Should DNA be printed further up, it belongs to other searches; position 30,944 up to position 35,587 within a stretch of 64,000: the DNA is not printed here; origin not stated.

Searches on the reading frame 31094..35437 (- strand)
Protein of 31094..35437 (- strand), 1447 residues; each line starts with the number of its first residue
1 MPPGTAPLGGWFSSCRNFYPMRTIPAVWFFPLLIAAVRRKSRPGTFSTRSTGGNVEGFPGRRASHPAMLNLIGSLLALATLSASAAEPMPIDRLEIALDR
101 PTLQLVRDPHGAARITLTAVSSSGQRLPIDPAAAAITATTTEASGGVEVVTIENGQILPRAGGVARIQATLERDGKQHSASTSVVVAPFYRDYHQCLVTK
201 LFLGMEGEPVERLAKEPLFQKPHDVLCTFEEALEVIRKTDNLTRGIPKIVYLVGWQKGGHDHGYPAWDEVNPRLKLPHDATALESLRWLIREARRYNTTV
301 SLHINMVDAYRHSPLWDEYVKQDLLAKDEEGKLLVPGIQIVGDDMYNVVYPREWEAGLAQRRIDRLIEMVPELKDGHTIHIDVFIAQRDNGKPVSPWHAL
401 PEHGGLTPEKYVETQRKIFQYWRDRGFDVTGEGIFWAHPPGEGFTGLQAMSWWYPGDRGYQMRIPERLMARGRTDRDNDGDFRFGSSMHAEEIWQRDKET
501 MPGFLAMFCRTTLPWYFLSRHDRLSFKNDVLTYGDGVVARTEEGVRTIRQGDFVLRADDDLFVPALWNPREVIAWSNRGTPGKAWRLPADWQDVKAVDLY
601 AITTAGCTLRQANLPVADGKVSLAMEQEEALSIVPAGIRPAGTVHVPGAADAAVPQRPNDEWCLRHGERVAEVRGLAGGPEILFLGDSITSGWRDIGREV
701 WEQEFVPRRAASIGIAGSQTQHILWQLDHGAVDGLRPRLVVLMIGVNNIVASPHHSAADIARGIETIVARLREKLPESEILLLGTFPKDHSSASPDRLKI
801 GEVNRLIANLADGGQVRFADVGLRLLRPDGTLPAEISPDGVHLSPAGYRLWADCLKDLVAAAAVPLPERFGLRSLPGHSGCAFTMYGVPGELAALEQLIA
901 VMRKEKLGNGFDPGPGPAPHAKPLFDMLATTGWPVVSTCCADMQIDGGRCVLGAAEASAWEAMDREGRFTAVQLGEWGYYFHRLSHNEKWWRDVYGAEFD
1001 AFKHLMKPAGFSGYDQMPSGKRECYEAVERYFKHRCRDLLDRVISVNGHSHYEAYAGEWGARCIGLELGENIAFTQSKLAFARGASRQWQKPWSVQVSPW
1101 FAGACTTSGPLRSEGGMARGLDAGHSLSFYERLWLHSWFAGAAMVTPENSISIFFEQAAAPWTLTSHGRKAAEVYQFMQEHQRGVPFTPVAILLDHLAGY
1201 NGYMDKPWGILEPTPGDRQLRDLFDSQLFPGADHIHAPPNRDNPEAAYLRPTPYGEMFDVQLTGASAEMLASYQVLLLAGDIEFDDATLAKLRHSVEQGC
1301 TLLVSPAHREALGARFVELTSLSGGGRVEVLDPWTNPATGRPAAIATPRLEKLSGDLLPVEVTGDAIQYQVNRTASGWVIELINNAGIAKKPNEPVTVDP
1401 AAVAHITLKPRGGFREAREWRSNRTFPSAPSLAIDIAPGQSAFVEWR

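Call 20: search_protein_families(library=pfam, proteins=[window:31094-35437:-], max_evalue=0.0001)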
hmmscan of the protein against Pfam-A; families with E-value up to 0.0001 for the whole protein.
window:31094-35437:- (1447 aa): 3 families
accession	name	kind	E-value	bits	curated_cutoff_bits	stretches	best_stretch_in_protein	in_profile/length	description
PF13472.12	Lipase_GDSL_2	-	5.7e-27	95.8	32.9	1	684-850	1-178/178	GDSL-like Lipase/Acylhydrolase family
PF00657.28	Lipase_GDSL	-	1.3e-10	42.3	23.6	1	682-855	1-208/208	GDSL-like Lipase/Acylhydrolase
PF12905.13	Glyco_hydro_101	-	2.7e-09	37.2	25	1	229-387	40-179/272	Endo-alpha-N-acetylgalactosaminidase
